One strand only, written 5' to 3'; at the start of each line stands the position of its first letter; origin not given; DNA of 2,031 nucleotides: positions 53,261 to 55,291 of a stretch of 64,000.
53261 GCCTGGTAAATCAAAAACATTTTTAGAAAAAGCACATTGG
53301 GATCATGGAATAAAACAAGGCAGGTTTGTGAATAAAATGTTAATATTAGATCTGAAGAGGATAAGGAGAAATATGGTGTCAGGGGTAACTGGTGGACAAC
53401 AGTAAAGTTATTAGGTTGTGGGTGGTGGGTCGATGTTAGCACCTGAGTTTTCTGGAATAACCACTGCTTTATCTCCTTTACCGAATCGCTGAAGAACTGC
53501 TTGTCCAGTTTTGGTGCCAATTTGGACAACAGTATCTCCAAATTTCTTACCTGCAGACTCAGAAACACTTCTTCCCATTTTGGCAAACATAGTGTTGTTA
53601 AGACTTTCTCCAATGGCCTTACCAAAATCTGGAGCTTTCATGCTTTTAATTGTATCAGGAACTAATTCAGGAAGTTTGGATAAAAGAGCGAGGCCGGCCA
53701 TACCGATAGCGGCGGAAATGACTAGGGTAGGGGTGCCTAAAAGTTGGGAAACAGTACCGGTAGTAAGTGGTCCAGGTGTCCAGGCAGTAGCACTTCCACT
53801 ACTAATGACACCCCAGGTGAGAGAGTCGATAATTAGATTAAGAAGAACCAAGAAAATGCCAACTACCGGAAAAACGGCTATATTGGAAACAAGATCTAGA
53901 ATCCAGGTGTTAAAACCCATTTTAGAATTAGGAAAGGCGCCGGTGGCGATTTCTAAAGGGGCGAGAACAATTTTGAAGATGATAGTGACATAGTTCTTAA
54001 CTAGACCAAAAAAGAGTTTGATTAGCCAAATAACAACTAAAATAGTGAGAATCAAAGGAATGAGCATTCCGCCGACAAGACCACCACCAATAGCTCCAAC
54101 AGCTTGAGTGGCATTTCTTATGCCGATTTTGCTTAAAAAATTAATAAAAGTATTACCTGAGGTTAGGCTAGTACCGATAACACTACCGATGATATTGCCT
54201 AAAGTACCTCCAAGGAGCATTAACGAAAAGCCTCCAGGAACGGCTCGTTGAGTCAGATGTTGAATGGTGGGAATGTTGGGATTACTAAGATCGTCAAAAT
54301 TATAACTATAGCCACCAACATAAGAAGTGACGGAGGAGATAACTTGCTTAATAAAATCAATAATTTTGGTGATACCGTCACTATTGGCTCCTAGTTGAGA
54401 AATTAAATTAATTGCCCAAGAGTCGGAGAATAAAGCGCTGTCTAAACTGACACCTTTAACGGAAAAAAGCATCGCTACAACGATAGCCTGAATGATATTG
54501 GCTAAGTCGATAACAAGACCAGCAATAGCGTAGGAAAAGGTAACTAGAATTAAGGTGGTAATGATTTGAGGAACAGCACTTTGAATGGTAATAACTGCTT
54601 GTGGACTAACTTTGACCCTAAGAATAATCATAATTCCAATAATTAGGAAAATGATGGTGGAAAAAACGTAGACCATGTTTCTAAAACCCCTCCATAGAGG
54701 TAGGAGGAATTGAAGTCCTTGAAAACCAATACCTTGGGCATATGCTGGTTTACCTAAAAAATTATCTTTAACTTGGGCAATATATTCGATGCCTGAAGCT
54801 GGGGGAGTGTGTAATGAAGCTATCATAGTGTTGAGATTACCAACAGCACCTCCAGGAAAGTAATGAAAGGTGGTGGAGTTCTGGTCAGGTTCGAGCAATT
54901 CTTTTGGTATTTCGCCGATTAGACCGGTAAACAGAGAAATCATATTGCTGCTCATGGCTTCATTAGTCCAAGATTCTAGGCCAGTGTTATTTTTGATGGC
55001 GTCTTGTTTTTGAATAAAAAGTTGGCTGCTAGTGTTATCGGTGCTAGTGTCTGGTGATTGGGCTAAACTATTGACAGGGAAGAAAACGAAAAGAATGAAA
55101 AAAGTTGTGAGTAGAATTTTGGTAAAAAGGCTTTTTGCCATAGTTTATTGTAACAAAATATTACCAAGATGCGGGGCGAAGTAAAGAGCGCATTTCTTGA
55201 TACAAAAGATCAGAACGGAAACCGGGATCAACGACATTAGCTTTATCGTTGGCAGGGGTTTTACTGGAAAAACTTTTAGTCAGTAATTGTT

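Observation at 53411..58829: Six tandem VirB2/TrbC-like pilin paralogues with a VirB6-like protein and a secreted Cys-rich protein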

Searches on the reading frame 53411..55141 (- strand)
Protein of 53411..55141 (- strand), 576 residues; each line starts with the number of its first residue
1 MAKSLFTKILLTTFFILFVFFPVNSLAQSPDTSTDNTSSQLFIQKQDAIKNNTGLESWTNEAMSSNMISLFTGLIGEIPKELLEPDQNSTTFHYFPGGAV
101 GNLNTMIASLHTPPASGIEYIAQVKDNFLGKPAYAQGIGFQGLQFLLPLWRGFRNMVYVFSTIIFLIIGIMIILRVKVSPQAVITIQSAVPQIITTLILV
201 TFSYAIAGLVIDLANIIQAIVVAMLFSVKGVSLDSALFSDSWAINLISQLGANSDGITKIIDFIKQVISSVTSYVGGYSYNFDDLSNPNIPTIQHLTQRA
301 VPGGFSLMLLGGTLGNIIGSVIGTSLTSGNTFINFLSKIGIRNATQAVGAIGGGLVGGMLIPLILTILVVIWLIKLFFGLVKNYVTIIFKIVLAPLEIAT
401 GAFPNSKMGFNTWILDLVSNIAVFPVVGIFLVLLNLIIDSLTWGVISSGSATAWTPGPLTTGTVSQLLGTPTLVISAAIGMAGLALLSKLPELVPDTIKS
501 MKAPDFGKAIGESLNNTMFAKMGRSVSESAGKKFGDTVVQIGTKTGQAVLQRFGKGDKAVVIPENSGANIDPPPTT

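Call 3: search_protein_families(library=pfam, proteins=[window:53411-55141:-], max_evalue=1)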
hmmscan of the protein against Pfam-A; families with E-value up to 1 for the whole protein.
window:53411-55141:- (576 aa): 1 family
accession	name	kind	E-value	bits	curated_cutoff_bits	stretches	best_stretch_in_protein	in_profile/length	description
PF11947.13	DUF3464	-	0.066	13.4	25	1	185-242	63-120/149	Photosynthesis affected mutant 68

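Call 12: search_protein_families(library=ncbifam, proteins=[window:53411-55141:-], max_evalue=0.1)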
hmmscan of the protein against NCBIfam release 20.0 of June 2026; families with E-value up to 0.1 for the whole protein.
window:53411-55141:- (576 aa): 0 families

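Call 13: search_solved_structures(query=window:53411-55141:-, max_evalue=10)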
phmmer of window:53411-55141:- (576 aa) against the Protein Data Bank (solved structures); distinct sequences matched with E-value up to 10: 1.
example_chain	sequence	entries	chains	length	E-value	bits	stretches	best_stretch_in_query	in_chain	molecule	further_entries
2wtz_A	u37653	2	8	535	0.013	17.3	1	288-389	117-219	UDP-N-ACETYLMURAMOYL-L-ALANYL-D-GLUTAMATE--2,6-DIAMINOPIMELATE LIGASE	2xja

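Call 20: find_homologous_proteins(query=window:53411-55141:-)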
Query window:53411-55141:- (576 aa): 550 proteins with E <= 0.001 among 8000 candidates; the best 120 are listed.
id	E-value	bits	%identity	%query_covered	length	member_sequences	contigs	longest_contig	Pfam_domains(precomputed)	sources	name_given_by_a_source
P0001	1.2e-256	871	100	73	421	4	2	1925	-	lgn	-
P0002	7.9e-185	634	57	99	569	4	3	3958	-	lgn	-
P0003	4.5e-165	569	55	92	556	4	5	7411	-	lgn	-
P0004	1.1e-161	557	54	95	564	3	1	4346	-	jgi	-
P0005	2.7e-160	553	55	90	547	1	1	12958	-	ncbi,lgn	-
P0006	9.4e-160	551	53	93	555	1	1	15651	-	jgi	-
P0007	1.9e-159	550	53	94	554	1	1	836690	-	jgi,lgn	jgi:hypothetical protein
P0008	1.3e-158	547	54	95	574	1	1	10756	-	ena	-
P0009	3.3e-157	543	54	93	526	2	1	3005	-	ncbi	ncbi:MAG: hypothetical protein WC503_07065, partial [Candidatus Shapirobacteria bacterium]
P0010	5.5e-157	542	51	98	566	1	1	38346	-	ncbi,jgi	ncbi:MAG: hypothetical protein WC784_01455 [Candidatus Shapirobacteria bacterium]|jgi:hypothetical p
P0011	6.0e-157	542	52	93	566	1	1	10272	-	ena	-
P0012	8.8e-156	538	54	92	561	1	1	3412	-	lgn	-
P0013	2.1e-155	537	53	90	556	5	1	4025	-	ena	-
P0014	2.7e-155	536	55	87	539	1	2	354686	-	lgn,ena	-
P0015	5.0e-155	535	52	98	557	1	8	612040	-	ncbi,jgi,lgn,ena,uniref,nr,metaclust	ncbi:MAG: hypothetical protein US68_C0004G0023 [Candidatus Shapirobacteria bacterium GW2011_GWE1_38_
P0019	2.0e-153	530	54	89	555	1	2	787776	-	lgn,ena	-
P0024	1.1e-150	521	55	87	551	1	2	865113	-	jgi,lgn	jgi:hypothetical protein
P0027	5.8e-150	519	48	100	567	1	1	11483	-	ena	-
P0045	8.7e-143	495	50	95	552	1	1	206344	-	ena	-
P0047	8.2e-142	492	50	90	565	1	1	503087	-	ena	-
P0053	2.3e-137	477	46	94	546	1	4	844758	-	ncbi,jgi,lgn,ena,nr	ncbi:MAG TPA: hypothetical protein PK370_01130 [Candidatus Woesebacteria bacterium]|nr:hypothetical 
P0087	8.6e-112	393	43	87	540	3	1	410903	-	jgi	-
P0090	6.7e-111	390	39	96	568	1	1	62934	-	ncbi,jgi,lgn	jgi:hypothetical protein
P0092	6.7e-110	386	39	95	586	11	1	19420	-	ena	-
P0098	1.5e-107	379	41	99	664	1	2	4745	-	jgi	jgi:hypothetical protein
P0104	2.2e-103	365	39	98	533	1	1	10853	-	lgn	-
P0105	2.8e-103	365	42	95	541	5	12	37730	-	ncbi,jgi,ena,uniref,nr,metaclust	ncbi:hypothetical protein COY20_04755 [Candidatus Shapirobacteria bacterium CG_4_10_14_0_2_um_filter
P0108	3.7e-102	361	39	96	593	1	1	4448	-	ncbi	-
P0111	1.6e-101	359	43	96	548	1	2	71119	-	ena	-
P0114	4.8e-101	357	42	84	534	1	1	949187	-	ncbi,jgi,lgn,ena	ncbi:MAG: hypothetical protein WC069_05630 [Candidatus Shapirobacteria bacterium]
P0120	1.9e-99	352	44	90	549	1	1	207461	-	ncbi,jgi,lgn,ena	ncbi:MAG: hypothetical protein WCG91_03565 [Candidatus Shapirobacteria bacterium]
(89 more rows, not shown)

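Call 23: search_solved_structures(query=A2, max_evalue=10, show_alignments=2)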
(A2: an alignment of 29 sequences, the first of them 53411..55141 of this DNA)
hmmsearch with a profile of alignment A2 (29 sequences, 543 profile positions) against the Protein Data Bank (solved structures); distinct sequences matched with E-value up to 10: 1.
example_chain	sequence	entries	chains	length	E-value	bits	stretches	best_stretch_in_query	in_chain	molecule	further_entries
2jrx_A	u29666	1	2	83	1.5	10.8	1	268-324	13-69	UPF0352 protein yejL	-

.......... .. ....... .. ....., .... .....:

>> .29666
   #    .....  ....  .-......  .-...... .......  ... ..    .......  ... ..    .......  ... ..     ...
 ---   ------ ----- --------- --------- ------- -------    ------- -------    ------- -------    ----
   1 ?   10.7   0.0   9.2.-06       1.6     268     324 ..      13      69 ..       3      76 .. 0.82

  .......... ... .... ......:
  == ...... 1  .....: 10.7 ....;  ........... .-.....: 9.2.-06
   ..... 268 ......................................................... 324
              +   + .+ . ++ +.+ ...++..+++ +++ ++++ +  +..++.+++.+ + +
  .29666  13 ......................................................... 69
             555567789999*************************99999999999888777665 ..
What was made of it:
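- Tried and rejected: phmmer and a profile search against PDB sequences (calls 13, 23);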

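Call 24: search_protein_families(library=pfam, alignment_id=A2, max_evalue=1)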
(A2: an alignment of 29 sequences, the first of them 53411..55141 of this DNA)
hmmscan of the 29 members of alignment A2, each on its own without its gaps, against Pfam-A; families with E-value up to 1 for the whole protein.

A. member 1, window:53411-55141:- (576 aa): 1 family
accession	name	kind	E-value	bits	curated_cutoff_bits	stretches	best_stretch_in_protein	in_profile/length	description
PF11947.13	DUF3464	-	0.066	13.4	25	1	185-242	63-120/149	Photosynthesis affected mutant 68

B. families by the number of members that match (of 29 scanned): 9 families
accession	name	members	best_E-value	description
PF04610.19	TrbL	3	0.00083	TrbL/VirB6 plasmid conjugal transfer protein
PF11947.13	DUF3464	3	0.066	Photosynthesis affected mutant 68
PF09716.15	ETRAMP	2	0.015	Malarial early transcribed membrane protein (ETRAMP)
PF13488.11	Gly-zipper_Omp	2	0.018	Glycine zipper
PF03699.18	UPF0182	2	0.03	Uncharacterised protein family (UPF0182)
PF20712.2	CyanoTRADDas_TM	1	0.069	Cyanobacterial TRADD-N associated 2-Transmembrane domain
PF02706.20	Wzz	1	0.1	Chain length determinant protein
PF21314.2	TM_ErbB1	1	0.49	Epidermal growth factor receptor transmembrane-juxtamembrane segment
PF02936.19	COX4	1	0.86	Cytochrome c oxidase subunit IV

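Call 29: predict_structure(alignment_id=A2)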
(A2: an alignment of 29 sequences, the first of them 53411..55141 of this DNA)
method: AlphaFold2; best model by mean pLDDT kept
length: 576 residues; sequences in the alignment: 29
mean_pLDDT: 65.5   pTM: 0.53
mean pLDDT of the five models: 65.5, 65.5, 60.8, 60.7, 59.7
residues with pLDDT >= 90: 34; 70-90: 209; 50-70: 209; < 50: 124
segments of 3 or more residues with pLDDT < 50: 22-36, 53-61, 128-132, 134-139, 336-338, 447-449, 461-465, 505-532, 534-536, 542-576
pLDDT, mean of each block of 10 residues (from residue 1): 67 75 39 47 61 47 59 64 56 61 62 57 50 48 68 77 82 77 77 76 80 87 87 80 60 59 67 63 83 82 71 68 59 49 54 64 83 90 90 79 65 87 92 86 56 55 50 75 89 86 50 44 43 49 44 35 35 39
secondary structure, 60 per line:
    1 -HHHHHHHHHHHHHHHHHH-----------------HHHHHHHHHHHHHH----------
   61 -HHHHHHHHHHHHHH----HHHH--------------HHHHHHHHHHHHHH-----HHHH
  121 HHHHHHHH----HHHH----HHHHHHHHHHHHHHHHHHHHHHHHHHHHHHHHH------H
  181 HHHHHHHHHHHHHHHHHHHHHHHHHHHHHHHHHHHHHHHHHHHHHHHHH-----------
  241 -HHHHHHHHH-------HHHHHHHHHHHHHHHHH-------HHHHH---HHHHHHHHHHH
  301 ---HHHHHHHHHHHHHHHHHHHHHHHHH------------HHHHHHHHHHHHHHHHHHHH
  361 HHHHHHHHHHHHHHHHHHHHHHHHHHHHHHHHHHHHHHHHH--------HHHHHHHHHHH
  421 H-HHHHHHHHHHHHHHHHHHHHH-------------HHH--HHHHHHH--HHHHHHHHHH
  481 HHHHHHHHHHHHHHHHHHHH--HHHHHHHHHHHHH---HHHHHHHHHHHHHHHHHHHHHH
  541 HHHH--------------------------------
elements in order: H2-19 H37-50 H62-75 H80-83 H98-111 H117-128 H133-136 H141-173 H180-229 H242-250 H258-274 H282-286 H290-300 H304-328 H341-401 H410-421 H423-443 H462-468 H471-500 H503-515 H519-544
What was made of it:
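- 53411..55141 (-): 576-aa polytopic membrane protein, the candidate VirB6/TrbL-like pilus assembly platform. It has a conserved core and hypervariable loops. The AF2 model has pLDDT 65.5 (call 29).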

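Call 32: fold_search(model_id=the predicted structure, library=pdb)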
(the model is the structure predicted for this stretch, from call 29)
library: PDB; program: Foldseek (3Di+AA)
matches with E <= 10: 107; with E <= 0.001: 0
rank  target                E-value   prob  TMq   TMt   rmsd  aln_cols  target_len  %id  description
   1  8rtd_L                3.3e-02  0.96  0.17  0.33  26.9       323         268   11  Stalk-Arches-IMC structure from the fully-assembled R388 type IV secretion system determined by cryo-EM. (released 2024-06-19)
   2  8rt9_F                4.2e-02  0.87  0.15  0.28  28.4       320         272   15  Stalk complex full-length structure (TrwJ/VirB5-TrwI/VirB6) from the fully-assembled R388 type IV secretion system det (released 2024-06-19)
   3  7o3v_F                1.1e-01  0.77  0.15  0.30  28.1       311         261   14  Stalk complex structure (TrwJ/VirB5-TrwI/VirB6) from the fully-assembled R388 type IV secretion system determined by c (released 2022-06-22)
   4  8rtd_H                1.3e-01  0.85  0.15  0.34  16.0       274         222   13  Stalk-Arches-IMC structure from the fully-assembled R388 type IV secretion system determined by cryo-EM. (released 2024-06-19)
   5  7o3v_J                3.2e-01  0.66  0.17  0.33  27.3       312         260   12  Stalk complex structure (TrwJ/VirB5-TrwI/VirB6) from the fully-assembled R388 type IV secretion system determined by c (released 2022-06-22)
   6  7o3v_G                3.8e-01  0.54  0.15  0.30  26.6       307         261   12  Stalk complex structure (TrwJ/VirB5-TrwI/VirB6) from the fully-assembled R388 type IV secretion system determined by c (released 2022-06-22)
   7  7ph3_A                4.5e-01  0.13  0.12  0.12  25.7       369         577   14  AMP-PNP bound nanodisc reconstituted MsbA with nanobodies, spin-labeled at position A60C (released 2022-08-24)
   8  9ngy_FP1              4.7e-01  0.41  0.16  0.12  12.2       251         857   15  In situ cryo-EM structure of protochannel (DotA-IcmX) of the Legionella Dot/Icm T4SS machine (released 2025-09-17)
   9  7o3v_H                5.7e-01  0.72  0.16  0.42  13.1       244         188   12  Stalk complex structure (TrwJ/VirB5-TrwI/VirB6) from the fully-assembled R388 type IV secretion system determined by c (released 2022-06-22)
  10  6grj_D                7.1e-01  0.11  0.12  0.18  43.0       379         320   10  Structure of the AhlB pore of the tripartite alpha-pore forming toxin, AHL, from Aeromonas hydrophila. (released 2019-07-03)
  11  6grj_I                9.3e-01  0.08  0.10  0.15  42.4       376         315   13  Structure of the AhlB pore of the tripartite alpha-pore forming toxin, AHL, from Aeromonas hydrophila. (released 2019-07-03)
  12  8snb_1E               9.3e-01  0.06  0.08  0.10  49.9       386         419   11  atomic model of sea urchin sperm doublet microtubule (48-nm periodicity) (released 2023-06-28)
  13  9r0o                  1.0e+00  0.11  0.11  0.11  20.5       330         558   13  Cryo-EM structure of rat SLCO2A1 bound to tolcapone. (released 2026-02-11)
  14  6grj_F                1.2e+00  0.07  0.10  0.15  42.6       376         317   14  Structure of the AhlB pore of the tripartite alpha-pore forming toxin, AHL, from Aeromonas hydrophila. (released 2019-07-03)
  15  9g2k_A                1.5e+00  0.07  0.12  0.12  25.5       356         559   15  Cryo-EM structure of IrtAB in outward-occluded state in nanodisc in complex with ADP-vanadate (released 2024-12-18)
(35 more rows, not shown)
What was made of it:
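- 53411..55141 (-): Foldseek PDB ranks 1-6 are all R388 TrwI/VirB6; the best has E 0.033 and probability 0.96 (call 32).
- On VirB6/TrbL (Pfam PF04610): However, E is 0.03-0.4, TM-score (by target) is 0.28-0.34, and the model pLDDT is 65.5 (calls 29, 32).
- Foldseek's top six PDB hits are TrwI/VirB6 (call 32). Six of the top six hits among 350,542 PDB chains are VirB6, and DotA is at rank 8 (call 32).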

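Call 33: find_encoding_contigs(protein=P0007, flank=10000, max_places=1)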
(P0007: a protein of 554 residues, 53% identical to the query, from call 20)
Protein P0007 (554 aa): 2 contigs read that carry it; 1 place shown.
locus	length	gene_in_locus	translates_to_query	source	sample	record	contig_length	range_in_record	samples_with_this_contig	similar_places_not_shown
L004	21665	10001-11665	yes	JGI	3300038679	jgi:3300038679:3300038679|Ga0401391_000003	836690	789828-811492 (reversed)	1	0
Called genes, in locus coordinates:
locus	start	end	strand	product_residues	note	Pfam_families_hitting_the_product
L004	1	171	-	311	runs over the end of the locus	-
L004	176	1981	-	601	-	-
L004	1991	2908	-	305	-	PF08443:RimK, PF02955:GSH-S_ATP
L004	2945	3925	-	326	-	PF02955:GSH-S_ATP, PF08443:RimK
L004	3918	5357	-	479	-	PF14397:ATPgrasp_ST, PF02655:ATP-grasp_3 (weak), PF08443:RimK (faint), PF14398:ATPgrasp_YheCD (faint), PF05618:RimB-like (faint)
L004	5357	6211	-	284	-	PF14402:7TM_transglut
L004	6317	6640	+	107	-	-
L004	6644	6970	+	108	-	-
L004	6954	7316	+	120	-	PF18895:T4SS_pilin (weak)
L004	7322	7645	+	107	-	PF18895:T4SS_pilin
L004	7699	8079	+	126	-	PF18895:T4SS_pilin (weak)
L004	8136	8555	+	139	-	PF18895:T4SS_pilin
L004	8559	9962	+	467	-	-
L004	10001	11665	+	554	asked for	-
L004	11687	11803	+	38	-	-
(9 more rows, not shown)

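Call 34: find_encoding_contigs(protein=P0053, flank=10000, max_places=1)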
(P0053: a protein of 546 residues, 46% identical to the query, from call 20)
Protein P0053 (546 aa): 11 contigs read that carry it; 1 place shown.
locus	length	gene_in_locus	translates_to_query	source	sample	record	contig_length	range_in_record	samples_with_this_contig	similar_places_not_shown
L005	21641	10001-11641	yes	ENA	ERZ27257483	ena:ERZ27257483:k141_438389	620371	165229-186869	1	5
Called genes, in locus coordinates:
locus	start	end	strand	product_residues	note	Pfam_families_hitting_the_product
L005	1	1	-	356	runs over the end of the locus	-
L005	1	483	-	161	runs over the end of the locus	-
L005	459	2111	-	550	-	-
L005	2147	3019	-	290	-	PF02655:ATP-grasp_3 (faint), PF02750:Synapsin_C (weak), PF08443:RimK, PF02955:GSH-S_ATP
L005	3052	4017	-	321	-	PF08443:RimK, PF02955:GSH-S_ATP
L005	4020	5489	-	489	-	PF14397:ATPgrasp_ST, PF14398:ATPgrasp_YheCD (faint), PF02655:ATP-grasp_3 (weak), PF08443:RimK (faint), PF05618:RimB-like (faint)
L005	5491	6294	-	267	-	PF14402:7TM_transglut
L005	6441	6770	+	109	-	-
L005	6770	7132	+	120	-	PF18895:T4SS_pilin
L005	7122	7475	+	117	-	-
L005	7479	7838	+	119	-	-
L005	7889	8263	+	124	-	PF18895:T4SS_pilin (weak)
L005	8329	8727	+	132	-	PF18895:T4SS_pilin (weak)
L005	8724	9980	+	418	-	-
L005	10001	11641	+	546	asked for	-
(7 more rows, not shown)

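Call 35: find_encoding_contigs(protein=P0114, flank=10000, max_places=1)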
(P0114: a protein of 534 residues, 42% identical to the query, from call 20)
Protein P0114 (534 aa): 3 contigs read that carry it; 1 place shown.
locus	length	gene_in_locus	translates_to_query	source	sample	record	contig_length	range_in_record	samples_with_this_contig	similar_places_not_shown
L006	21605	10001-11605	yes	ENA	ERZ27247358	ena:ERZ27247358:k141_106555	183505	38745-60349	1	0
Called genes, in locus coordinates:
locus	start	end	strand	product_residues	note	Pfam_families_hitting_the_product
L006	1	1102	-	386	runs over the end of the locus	-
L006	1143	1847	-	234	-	-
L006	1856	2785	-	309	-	PF08443:RimK, PF02955:GSH-S_ATP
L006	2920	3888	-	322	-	PF08443:RimK, PF02955:GSH-S_ATP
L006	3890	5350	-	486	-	PF14397:ATPgrasp_ST, PF02655:ATP-grasp_3 (faint), PF08443:RimK (faint), PF14398:ATPgrasp_YheCD (faint)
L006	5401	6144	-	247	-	PF14402:7TM_transglut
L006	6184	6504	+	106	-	PF18895:T4SS_pilin (weak)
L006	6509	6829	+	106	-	PF18895:T4SS_pilin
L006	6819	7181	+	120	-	PF18895:T4SS_pilin (weak)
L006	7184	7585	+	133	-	PF18895:T4SS_pilin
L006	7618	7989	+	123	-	-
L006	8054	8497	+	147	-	PF18895:T4SS_pilin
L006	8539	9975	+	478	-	-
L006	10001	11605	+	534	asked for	-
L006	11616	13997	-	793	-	-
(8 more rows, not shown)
